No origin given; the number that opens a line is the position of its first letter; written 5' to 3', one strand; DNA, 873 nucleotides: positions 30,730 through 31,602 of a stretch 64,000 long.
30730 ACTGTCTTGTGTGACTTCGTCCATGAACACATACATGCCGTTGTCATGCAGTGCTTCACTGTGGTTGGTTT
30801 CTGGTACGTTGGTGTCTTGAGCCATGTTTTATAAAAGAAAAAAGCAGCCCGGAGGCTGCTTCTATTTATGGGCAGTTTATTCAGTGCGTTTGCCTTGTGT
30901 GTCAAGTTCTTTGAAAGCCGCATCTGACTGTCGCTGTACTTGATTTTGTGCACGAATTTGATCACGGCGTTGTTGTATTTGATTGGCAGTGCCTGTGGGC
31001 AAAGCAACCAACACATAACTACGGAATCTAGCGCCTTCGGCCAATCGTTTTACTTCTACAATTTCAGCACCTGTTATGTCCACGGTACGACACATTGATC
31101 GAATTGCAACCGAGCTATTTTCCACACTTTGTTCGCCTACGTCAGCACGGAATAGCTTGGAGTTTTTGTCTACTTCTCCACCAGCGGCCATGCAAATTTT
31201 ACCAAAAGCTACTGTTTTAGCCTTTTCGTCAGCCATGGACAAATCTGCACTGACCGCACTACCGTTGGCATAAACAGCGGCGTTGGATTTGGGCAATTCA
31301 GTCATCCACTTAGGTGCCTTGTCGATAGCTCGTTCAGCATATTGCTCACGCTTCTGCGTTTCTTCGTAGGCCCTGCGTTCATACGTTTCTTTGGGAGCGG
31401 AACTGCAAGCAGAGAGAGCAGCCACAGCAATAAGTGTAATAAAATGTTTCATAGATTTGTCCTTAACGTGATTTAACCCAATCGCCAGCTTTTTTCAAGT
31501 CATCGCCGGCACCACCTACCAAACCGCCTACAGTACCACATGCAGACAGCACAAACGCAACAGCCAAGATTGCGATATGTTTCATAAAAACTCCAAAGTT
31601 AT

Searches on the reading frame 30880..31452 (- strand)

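Call 82: search_protein_families(library=pfam, proteins=[window:30880-31452:-], max_evalue=0.01)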
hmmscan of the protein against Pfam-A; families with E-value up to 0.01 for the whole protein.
window:30880-31452:- (191 aa): 3 families
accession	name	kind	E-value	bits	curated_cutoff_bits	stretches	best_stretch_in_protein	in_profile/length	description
PF02261.22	Asp_decarbox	-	0.001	19.4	25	1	97-150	7-62/115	Aspartate decarboxylase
PF02169.21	LPP20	-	0.0012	19.7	25.9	1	47-150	1-95/97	LPP20 lipoprotein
PF20101.4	DUF6491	-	0.0076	16.7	27.5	0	4-61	6-64/138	Family of unknown function (DUF6491)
